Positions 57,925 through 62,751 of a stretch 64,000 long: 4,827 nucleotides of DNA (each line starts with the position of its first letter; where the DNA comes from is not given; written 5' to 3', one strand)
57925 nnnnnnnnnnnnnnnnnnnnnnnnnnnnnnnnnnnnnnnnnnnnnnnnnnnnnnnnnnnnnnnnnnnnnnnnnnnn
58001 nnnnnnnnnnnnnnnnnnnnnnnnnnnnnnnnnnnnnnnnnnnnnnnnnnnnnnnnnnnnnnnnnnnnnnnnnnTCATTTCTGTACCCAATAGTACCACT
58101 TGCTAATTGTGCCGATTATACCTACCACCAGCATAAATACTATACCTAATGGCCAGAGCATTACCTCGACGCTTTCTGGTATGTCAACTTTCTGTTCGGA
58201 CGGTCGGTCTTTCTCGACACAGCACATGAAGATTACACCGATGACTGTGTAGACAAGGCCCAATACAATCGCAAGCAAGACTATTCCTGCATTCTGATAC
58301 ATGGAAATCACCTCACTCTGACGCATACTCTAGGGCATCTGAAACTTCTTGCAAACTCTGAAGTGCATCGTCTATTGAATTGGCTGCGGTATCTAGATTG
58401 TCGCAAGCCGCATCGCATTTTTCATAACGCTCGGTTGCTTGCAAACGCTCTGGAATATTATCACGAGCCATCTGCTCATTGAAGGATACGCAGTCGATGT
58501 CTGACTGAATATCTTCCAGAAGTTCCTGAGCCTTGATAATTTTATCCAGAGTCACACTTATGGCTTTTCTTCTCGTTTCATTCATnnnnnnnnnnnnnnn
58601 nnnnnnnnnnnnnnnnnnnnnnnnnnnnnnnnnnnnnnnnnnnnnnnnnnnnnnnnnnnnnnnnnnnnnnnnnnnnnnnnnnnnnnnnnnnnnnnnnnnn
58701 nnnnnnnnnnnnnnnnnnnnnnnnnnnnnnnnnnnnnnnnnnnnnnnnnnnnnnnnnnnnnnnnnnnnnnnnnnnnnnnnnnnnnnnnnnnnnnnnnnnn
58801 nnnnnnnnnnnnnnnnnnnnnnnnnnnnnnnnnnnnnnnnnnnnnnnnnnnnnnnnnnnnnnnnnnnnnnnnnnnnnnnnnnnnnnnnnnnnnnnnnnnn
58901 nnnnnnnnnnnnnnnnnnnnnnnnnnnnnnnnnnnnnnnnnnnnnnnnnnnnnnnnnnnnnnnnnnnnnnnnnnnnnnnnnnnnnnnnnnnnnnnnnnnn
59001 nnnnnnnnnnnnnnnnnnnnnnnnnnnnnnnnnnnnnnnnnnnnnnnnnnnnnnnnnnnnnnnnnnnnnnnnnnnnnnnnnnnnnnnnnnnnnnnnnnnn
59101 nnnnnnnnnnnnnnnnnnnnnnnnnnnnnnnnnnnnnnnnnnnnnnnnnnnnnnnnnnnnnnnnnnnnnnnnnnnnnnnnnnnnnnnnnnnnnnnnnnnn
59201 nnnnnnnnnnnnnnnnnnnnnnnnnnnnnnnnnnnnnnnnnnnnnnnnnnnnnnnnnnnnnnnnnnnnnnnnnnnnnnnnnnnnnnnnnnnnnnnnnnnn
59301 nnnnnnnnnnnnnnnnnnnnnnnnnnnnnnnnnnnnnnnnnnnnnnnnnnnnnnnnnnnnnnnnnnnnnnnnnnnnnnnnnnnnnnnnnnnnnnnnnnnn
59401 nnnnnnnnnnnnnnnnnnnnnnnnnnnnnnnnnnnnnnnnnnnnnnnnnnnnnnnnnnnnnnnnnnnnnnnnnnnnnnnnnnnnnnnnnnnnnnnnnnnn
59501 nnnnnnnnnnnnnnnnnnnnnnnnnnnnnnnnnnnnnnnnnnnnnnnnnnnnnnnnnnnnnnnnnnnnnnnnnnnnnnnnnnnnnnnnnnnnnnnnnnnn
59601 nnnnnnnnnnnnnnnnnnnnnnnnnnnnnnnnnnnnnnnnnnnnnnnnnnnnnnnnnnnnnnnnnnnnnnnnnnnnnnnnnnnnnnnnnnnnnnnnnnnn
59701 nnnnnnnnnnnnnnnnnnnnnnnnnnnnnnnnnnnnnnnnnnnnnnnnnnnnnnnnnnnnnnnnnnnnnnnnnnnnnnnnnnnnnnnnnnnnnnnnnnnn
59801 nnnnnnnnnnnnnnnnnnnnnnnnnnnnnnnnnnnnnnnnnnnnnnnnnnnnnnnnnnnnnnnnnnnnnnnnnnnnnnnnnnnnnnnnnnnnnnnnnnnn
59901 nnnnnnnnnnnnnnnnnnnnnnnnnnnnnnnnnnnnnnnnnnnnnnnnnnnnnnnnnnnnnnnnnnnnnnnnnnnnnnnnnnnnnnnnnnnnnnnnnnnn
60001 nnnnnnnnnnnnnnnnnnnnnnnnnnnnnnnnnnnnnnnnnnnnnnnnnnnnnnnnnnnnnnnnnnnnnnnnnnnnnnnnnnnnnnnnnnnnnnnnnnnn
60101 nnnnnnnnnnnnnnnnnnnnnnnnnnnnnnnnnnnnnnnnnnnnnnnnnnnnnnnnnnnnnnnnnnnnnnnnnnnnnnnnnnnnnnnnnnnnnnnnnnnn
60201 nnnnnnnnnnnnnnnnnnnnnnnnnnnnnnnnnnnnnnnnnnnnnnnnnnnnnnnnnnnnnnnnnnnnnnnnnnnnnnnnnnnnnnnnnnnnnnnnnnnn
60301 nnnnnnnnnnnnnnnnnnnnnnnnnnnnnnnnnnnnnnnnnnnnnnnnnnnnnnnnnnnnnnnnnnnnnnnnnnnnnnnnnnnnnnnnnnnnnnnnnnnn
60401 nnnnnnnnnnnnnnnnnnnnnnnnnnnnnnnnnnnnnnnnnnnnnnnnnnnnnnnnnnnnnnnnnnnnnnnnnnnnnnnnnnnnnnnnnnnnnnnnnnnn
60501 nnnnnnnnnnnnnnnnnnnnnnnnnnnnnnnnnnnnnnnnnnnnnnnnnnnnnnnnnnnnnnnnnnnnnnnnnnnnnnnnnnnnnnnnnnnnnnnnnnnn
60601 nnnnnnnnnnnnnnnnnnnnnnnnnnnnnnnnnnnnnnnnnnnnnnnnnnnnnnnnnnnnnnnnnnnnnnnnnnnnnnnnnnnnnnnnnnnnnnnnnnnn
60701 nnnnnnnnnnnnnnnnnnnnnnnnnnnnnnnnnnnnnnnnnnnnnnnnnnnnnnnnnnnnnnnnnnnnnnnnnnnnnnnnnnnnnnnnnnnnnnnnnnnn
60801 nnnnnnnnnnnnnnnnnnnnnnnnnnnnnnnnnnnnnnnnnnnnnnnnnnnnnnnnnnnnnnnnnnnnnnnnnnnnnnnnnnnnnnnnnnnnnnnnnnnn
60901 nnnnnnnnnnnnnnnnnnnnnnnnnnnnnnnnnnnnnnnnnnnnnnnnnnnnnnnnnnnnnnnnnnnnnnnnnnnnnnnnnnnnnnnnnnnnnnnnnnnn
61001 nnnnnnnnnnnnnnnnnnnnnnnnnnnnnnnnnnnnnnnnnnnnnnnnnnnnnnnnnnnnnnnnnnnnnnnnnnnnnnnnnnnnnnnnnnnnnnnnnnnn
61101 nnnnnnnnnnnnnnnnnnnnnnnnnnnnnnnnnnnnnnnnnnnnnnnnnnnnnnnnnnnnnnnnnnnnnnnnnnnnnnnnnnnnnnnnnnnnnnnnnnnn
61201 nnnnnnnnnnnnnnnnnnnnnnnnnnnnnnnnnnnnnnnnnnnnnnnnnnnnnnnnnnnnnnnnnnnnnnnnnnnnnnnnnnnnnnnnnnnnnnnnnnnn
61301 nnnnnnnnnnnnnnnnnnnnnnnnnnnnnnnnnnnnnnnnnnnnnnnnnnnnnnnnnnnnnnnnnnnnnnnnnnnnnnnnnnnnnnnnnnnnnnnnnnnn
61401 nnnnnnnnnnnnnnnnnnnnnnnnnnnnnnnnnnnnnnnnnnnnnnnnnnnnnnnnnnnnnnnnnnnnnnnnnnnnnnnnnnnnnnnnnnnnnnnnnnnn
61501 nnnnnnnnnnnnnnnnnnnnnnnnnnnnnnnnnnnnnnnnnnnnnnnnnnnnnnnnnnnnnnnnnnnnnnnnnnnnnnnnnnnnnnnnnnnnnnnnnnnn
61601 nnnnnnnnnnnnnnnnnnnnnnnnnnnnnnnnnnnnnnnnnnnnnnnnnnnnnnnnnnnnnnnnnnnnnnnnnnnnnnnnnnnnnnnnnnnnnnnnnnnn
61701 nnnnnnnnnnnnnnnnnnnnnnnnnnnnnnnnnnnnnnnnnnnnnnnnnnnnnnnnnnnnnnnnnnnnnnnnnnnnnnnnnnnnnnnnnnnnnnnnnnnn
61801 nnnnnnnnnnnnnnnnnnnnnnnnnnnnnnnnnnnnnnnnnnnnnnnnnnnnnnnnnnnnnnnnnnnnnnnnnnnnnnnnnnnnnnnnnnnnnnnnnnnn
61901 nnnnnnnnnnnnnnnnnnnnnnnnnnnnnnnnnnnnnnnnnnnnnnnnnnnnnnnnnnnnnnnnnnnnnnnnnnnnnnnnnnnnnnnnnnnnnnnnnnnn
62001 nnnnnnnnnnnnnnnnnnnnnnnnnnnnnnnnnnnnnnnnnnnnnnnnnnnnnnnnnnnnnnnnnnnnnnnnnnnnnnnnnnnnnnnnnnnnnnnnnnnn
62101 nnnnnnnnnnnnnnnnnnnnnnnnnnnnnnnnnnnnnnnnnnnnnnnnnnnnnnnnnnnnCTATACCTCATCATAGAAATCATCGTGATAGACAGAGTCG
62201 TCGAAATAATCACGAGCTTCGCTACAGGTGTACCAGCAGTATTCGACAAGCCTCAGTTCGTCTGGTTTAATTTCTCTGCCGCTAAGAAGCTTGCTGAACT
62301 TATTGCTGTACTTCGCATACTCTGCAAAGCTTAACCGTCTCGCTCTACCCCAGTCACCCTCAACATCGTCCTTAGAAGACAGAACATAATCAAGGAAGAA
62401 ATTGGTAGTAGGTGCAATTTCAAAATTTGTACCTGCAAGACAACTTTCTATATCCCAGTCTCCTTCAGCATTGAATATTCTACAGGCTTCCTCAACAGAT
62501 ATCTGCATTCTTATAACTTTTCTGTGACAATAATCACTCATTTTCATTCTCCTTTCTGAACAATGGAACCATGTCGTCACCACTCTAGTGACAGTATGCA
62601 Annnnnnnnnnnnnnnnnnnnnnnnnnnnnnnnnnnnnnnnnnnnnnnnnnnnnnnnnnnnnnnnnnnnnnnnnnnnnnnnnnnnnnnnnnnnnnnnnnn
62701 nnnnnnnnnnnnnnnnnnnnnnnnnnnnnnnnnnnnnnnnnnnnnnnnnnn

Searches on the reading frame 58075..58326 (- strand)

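Call 43: search_protein_families(library=pfam, proteins=[window:58075-58326:-], max_evalue=0.01)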
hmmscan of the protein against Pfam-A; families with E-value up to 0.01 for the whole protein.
window:58075-58326:- (83 aa): 1 family
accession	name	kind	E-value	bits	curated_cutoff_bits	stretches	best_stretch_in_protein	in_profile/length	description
PF02687.27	FtsX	-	0.0029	18.1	25.5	1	9-77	48-112/120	FtsX-like permease C-terminal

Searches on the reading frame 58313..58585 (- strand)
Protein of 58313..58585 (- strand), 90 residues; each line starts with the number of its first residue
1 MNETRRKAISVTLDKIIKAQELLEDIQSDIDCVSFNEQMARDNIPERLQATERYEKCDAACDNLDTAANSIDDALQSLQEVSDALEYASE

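Call 43: search_protein_families(library=pfam, proteins=[window:58313-58585:-], max_evalue=0.01)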
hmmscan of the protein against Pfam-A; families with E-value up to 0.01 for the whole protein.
window:58313-58585:- (90 aa): 1 family
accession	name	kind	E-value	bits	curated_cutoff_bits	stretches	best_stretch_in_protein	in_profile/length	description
PF12495.13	Vip3A_N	-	0.0022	18.4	25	1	10-49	34-75/177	Vegetative insecticide protein 3A N terminal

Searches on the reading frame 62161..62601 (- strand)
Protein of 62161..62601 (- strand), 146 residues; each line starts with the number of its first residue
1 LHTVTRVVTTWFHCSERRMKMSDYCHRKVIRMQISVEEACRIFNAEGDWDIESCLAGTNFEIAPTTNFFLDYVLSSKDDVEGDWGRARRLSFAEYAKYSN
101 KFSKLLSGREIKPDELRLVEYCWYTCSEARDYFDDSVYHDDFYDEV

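Call 19: search_protein_families(library=pfam, proteins=[window:62161-62601:-], max_evalue=0.01)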
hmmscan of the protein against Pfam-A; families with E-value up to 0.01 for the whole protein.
window:62161-62601:- (146 aa): 0 families

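Call 46: find_related_loci(query=window:62161-62601:-, collection=viral_contigs, flank=4000)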
Query window:62161-62601:- (146 aa) in viral_contigs; peptide patterns used: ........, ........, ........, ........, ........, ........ (x = any residue, [..] = any of these).
8 stretches matched a pattern, but none encodes a relative of the query by tblastn (E <= 1e-3).
